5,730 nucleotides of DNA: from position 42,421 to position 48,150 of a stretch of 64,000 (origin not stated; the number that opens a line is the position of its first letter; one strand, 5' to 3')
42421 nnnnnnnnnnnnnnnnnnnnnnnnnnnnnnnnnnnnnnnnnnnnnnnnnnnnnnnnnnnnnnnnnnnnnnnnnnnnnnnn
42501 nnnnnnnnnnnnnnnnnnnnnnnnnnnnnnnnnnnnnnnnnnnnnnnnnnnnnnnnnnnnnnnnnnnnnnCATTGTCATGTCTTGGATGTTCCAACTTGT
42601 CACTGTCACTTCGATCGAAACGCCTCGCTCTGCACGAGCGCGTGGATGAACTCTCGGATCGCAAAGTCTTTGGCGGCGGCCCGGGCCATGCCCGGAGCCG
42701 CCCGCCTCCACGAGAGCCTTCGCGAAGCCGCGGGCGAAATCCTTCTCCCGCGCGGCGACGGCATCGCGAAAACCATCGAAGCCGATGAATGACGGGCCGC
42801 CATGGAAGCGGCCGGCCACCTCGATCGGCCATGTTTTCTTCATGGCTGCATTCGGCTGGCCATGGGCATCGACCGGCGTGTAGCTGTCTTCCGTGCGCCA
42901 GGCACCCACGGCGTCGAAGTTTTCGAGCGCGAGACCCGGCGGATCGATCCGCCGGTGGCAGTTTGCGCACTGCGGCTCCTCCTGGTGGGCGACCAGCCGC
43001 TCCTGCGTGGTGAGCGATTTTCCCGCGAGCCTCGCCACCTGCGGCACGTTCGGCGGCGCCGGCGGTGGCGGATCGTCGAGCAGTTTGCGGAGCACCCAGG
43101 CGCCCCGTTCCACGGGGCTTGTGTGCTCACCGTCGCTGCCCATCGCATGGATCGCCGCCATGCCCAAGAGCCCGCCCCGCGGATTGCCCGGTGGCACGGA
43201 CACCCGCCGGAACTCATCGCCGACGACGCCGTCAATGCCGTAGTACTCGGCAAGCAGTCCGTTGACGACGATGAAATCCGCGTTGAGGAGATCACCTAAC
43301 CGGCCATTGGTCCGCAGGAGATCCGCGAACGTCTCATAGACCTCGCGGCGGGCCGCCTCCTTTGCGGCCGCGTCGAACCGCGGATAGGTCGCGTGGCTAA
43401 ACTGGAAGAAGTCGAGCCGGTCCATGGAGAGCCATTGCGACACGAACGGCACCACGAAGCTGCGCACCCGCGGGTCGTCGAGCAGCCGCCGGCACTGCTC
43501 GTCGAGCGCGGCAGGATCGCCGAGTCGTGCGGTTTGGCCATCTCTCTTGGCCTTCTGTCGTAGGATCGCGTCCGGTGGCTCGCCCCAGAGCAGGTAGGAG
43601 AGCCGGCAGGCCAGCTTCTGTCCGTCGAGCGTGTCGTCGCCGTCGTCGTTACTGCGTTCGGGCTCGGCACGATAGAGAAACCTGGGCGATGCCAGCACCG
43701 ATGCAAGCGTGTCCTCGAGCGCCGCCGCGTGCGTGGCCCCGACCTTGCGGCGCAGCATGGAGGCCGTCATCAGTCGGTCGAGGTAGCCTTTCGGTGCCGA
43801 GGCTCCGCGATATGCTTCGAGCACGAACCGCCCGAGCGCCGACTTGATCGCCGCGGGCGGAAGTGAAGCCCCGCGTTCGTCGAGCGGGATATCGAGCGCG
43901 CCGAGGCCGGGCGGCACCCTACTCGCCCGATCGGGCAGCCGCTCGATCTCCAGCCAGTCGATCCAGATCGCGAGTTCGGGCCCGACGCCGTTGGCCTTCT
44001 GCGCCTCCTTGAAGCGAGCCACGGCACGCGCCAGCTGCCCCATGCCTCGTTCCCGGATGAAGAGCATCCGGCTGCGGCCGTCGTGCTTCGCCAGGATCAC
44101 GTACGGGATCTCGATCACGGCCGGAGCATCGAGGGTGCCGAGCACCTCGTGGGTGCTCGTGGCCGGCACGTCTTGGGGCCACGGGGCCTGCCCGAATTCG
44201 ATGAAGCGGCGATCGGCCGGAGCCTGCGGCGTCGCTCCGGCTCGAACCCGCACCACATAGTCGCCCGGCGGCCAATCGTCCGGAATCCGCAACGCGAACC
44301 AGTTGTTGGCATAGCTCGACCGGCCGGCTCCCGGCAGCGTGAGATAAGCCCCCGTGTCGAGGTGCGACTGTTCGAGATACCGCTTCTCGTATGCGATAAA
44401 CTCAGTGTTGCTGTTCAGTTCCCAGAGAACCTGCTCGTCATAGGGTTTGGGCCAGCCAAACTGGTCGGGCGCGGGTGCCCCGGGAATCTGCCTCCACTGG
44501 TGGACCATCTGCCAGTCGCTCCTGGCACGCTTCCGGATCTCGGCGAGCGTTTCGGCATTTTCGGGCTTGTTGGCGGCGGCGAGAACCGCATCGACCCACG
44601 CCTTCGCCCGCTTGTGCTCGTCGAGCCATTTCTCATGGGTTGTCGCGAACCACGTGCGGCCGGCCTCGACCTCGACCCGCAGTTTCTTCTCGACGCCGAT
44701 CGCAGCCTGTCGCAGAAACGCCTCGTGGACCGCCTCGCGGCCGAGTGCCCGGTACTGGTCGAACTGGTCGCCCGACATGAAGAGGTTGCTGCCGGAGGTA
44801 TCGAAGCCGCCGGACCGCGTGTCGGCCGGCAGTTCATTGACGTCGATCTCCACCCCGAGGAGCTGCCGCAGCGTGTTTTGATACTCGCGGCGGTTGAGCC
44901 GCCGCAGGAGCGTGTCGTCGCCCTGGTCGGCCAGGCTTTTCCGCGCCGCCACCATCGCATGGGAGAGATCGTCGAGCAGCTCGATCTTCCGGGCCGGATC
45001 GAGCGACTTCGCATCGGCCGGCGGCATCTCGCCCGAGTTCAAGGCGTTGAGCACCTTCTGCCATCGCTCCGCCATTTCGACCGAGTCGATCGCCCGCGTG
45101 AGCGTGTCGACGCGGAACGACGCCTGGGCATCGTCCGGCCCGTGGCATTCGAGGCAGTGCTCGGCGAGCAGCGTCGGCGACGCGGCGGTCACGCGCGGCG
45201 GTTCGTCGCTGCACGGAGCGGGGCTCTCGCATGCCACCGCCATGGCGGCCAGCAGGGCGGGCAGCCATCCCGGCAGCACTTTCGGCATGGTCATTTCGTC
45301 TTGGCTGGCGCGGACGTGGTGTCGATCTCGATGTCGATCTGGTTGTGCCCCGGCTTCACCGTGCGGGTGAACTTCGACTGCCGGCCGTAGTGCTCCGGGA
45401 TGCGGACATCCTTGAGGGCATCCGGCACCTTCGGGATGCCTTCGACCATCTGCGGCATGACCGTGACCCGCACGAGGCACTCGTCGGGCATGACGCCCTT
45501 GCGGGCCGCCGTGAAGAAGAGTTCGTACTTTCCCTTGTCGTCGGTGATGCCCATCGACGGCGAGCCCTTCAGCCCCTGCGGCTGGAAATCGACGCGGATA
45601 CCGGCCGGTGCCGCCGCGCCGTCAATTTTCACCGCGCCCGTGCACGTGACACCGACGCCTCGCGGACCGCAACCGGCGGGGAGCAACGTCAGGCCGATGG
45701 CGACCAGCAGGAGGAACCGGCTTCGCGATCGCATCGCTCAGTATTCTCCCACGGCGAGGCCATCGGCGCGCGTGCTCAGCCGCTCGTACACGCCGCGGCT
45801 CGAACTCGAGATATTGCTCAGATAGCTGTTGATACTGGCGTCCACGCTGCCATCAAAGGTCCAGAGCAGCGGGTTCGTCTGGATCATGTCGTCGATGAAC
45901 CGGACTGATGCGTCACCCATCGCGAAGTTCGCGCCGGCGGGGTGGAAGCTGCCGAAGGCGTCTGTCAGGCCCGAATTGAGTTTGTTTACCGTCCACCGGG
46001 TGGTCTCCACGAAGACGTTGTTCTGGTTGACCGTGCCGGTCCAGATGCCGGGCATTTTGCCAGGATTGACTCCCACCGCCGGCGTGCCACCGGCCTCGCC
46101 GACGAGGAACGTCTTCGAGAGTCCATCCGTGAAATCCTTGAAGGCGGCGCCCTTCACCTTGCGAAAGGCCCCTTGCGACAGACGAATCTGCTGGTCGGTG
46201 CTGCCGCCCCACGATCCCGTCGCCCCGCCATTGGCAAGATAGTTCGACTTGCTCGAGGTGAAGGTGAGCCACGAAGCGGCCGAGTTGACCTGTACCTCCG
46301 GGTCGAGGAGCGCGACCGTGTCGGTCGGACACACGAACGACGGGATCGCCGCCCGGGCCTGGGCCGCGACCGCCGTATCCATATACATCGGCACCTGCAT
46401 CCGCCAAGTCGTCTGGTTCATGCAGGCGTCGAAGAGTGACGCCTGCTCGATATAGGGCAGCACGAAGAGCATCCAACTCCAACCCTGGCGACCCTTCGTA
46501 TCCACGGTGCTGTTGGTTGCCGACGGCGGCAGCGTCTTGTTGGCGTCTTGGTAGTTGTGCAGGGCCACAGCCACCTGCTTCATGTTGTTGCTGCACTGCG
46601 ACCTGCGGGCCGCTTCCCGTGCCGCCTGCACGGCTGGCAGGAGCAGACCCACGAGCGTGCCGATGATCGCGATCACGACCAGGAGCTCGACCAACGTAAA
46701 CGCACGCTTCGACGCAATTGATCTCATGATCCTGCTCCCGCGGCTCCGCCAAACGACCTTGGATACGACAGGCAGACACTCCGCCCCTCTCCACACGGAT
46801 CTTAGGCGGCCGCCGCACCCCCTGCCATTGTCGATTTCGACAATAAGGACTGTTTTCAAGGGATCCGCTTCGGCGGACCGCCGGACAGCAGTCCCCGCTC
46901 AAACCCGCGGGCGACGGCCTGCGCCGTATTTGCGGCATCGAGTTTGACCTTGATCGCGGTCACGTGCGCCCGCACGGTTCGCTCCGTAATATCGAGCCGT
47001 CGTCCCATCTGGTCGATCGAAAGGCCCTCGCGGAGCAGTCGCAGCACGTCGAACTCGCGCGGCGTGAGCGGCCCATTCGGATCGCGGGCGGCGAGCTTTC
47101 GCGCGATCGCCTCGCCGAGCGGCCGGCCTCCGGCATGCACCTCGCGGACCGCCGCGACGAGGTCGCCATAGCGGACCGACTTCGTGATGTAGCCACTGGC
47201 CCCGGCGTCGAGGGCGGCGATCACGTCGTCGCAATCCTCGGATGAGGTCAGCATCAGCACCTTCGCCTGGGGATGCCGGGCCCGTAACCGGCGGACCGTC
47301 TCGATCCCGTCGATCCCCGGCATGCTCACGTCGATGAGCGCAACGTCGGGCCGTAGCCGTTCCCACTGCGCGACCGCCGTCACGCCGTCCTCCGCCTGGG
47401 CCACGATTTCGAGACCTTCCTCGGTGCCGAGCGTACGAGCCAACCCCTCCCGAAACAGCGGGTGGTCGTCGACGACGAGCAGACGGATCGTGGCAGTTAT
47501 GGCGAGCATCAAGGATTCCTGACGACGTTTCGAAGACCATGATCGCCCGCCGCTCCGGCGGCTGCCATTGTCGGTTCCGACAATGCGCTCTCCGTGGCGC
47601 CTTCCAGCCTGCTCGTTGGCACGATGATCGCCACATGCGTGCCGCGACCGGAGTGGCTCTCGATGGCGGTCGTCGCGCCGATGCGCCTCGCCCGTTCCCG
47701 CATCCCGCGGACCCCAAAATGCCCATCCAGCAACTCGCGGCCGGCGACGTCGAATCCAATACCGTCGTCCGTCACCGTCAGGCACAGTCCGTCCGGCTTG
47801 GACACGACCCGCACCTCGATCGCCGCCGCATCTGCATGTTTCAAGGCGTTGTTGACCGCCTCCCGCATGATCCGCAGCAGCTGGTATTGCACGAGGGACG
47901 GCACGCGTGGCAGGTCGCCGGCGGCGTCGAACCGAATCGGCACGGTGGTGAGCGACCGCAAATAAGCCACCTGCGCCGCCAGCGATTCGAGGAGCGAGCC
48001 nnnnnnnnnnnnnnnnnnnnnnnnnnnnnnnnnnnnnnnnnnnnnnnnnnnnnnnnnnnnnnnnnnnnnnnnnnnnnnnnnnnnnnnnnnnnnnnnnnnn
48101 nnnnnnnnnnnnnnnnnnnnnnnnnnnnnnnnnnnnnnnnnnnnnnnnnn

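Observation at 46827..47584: Twin 18-bp palindromes tie the NarL-type regulator to itself and to the DUF1559/PSD/DUF1552 operon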

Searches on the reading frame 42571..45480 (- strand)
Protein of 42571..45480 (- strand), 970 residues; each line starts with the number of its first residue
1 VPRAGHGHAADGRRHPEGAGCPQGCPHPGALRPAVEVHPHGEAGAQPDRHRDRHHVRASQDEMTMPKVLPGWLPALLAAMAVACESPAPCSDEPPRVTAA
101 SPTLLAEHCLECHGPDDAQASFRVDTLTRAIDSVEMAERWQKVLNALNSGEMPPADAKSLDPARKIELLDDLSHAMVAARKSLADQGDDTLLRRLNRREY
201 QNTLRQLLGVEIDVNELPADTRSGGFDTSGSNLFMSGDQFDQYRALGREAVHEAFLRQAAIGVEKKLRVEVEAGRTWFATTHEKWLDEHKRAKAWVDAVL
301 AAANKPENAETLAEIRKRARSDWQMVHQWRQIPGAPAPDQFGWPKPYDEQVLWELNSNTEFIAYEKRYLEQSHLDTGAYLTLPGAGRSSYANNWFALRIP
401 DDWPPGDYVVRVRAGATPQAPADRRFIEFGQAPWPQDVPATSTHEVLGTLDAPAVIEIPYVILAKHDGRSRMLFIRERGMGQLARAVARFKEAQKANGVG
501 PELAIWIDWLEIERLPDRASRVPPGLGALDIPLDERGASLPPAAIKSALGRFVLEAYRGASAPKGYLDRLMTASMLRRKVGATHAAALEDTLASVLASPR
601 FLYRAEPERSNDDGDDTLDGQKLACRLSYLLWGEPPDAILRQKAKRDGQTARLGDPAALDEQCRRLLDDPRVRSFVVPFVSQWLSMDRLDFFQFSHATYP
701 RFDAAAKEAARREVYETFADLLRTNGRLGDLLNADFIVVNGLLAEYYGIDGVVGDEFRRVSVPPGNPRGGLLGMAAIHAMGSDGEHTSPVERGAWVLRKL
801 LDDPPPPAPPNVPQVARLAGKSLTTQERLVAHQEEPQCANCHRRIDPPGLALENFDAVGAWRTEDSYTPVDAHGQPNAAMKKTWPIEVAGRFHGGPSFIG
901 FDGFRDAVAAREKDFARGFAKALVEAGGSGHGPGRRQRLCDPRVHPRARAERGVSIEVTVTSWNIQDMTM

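Call 8: search_protein_families(library=pfam, proteins=[window:42571-45480:-])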
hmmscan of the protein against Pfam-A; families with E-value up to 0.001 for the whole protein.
window:42571-45480:- (970 aa): 6 families
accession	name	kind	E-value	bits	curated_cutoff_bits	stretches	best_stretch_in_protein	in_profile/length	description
PF07631.16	PSD4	-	3e-33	115.5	23.3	1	618-749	1-128/128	Protein of unknown function (DUF1592)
PF07627.16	PSCyt3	-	7.4e-33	113.2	27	1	768-865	1-98/98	Protein of unknown function (DUF1588)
PF07626.16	PSD3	-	4.7e-22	78.7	23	1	193-255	1-64/65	Protein of unknown function (DUF1587)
PF07635.16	PSCyt1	-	3.5e-09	37.6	22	1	109-156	1-59/59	Planctomycete cytochrome C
PF07637.16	PSD5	-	4.4e-09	37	34.2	1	546-606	3-62/62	Protein of unknown function (DUF1595)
PF13442.11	Cytochrome_CBB3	-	2.9e-05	24.8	27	0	104-164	9-60/68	Cytochrome C oxidase, cbb3-type, subunit III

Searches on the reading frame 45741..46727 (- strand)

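Call 8: search_protein_families(library=pfam, proteins=[window:45741-46727:-])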
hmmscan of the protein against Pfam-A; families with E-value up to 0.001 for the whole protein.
window:45741-46727:- (329 aa): 2 families
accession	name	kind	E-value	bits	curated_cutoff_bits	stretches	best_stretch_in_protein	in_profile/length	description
PF07596.16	SBP_bac_10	-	4.3e-51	175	23.3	1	34-283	1-266/268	Protein of unknown function (DUF1559)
PF07963.17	N_methyl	-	1.8e-05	24.5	21.2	1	6-29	3-26/27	Prokaryotic N-terminal methylation motif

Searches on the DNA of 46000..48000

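Call 84: search_rna_families(source=window, start=46000, end=48000, threshold=evalue, max_evalue=1)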
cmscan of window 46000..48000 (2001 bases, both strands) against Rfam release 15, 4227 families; matches with E-value up to 1: 1.
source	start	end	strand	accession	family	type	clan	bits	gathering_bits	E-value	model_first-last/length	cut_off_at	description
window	47920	47980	+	RF02522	Virus_CITE_8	Cis-reg;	-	20.3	80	0.88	1-71/71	no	Pea enation mosaic virus-2 cap-independent translation element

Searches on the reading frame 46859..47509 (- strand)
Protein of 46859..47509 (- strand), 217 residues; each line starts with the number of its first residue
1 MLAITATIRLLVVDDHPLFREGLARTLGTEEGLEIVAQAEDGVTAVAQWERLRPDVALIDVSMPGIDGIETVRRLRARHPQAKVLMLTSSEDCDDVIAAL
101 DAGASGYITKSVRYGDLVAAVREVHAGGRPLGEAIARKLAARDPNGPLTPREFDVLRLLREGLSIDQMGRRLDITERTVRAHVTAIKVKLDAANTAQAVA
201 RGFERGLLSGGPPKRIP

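Call 8: search_protein_families(library=pfam, proteins=[window:46859-47509:-])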
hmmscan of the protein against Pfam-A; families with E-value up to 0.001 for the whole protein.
window:46859-47509:- (217 aa): 4 families
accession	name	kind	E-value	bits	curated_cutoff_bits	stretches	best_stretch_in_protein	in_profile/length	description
PF00072.30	Response_reg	-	3.4e-32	111.3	30.2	1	11-122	2-111/111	Response regulator receiver domain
PF00196.25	GerE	-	2.2e-13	50.1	23.5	1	147-199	2-54/57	Bacterial regulatory proteins, luxR family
PF08281.18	Sigma70_r4_2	-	4.1e-05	23.6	25.7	1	148-190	11-54/54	Sigma-70, region 4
PF08279.18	HTH_11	-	0.00054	20.2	25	0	151-187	1-40/55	HTH domain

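Call 64: search_solved_structures(query=window:46859-47509:-, max_evalue=1e-10)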
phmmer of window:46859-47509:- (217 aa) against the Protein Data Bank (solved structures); distinct sequences matched with E-value up to 1e-10: 122 (the best 60 are shown).
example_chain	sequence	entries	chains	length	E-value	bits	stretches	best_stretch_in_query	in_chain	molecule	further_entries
1a04_A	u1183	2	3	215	2.8e-33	118.6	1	9-194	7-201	NITRATE/NITRITE RESPONSE REGULATOR PROTEIN NARL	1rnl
5hev_A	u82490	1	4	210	5.1e-32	114.5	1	8-208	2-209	Response regulator protein VraR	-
7ve6_A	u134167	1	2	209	1e-31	113.5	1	7-208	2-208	Response regulator protein VraR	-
4gvp_A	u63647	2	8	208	1.6e-31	112.9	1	7-208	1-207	Response regulator protein vraR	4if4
3c3w_A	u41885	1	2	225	7.1e-29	104.2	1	8-201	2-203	TWO COMPONENT TRANSCRIPTIONAL REGULATORY PROTEIN DEVR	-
4yn8_A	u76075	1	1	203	5.7e-27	98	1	7-202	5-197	Response regulator ChrA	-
3cz5_A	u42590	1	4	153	3.3e-24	89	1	6-142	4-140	Two-component response regulator, LuxR family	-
4zmr_A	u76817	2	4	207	5.5e-22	81.7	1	8-206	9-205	Response regulator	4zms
4ldz_A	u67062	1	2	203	8.1e-22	81.2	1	8-207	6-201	Transcriptional regulatory protein DesR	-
4hye_A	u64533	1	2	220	8.2e-22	81.2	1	8-206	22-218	Response regulator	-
9xzo_A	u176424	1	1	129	2.5e-20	76.3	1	9-112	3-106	De novo protein M1X0B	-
3eul_A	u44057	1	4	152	3.4e-20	75.9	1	7-128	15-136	POSSIBLE NITRATE/NITRITE RESPONSE TRANSCRIPTIONAL REGULATORY PROTEIN NARL (DNA-binding res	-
5f64_A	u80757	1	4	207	1.1e-19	74.2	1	9-193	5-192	Positive transcription regulator EvgA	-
8zwn_A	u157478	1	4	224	1.7e-19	73.6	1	9-193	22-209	DNA-binding transcriptional activator EvgA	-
6er7_A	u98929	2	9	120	7.7e-18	68.2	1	9-122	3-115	120aa long hypothetical chemotaxis protein (CheY)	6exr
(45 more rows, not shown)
